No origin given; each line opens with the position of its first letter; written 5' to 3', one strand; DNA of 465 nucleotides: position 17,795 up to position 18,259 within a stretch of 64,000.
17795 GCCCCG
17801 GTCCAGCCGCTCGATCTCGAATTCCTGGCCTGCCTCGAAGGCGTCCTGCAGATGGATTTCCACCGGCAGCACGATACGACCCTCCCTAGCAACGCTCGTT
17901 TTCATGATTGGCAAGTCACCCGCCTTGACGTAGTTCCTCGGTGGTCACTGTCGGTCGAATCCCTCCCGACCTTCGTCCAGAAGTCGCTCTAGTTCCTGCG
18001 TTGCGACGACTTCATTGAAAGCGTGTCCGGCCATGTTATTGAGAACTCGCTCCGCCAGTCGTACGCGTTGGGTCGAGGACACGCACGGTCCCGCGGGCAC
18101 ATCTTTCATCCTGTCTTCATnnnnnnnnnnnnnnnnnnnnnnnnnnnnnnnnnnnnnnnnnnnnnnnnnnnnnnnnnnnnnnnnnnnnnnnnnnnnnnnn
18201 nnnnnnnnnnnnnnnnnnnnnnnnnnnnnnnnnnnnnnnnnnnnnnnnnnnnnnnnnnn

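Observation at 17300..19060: Low-GC island with an orphan AbrB antitoxin, an unannotated 54-codon ORF and a 301-aa unknown protein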

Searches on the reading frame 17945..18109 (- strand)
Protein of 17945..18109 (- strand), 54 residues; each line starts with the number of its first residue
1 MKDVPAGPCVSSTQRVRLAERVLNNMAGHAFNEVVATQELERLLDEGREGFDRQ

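Call 3: search_protein_families(library=pfam, proteins=[window:17945-18109:-], max_evalue=1)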
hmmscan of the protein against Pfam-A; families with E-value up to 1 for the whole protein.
window:17945-18109:- (54 aa): 0 families

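Call 4: search_protein_families(library=padloc, proteins=[window:17945-18109:-], max_evalue=1)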
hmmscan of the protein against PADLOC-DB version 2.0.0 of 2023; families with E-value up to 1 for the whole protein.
window:17945-18109:- (54 aa): 0 families

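Call 5: search_protein_families(library=ncbifam, proteins=[window:17945-18109:-], max_evalue=1)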
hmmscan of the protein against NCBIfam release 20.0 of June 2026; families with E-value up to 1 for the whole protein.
window:17945-18109:- (54 aa): 1 family
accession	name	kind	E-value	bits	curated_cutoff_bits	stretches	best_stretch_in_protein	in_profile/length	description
TIGR01933.1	hflK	equivalog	0.15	11.5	159.4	1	15-51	80-116/261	FtsH protease activity modulator HflK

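Call 6: search_protein_families(library=phrogs, proteins=[window:17945-18109:-], max_evalue=1)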
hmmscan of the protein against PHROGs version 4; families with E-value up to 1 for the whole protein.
window:17945-18109:- (54 aa): 1 family
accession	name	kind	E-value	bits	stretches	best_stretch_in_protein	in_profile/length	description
phrog_12700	-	unknown function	0.15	13.4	1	22-49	34-61/71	-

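Call 52: search_protein_representatives(protein=window:17945-18109:-)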
Query: 54 residues. Proteins with E-value up to 0.001 (for the whole library): 1; up to 1e-10: 0; up to 1e-30: 0. The best 1 are listed.
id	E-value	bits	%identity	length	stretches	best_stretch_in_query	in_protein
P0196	9.5e-05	38.0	38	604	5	19-52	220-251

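Call 83: predict_structure(protein=window:17945-18109:-)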
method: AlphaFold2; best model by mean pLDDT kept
length: 54 residues; sequences in the alignment: 1
mean_pLDDT: 90.2   pTM: 0.48
mean pLDDT of the five models: 90.2, 86.1, 83.4, 80.3, 71.6
residues with pLDDT >= 90: 39; 70-90: 15; 50-70: 0; < 50: 0
segments of 3 or more residues with pLDDT < 50: none
pLDDT, mean of each block of 10 residues (from residue 1): 77 93 95 94 94 83
secondary structure, 60 per line:
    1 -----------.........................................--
elements in order: H12-52
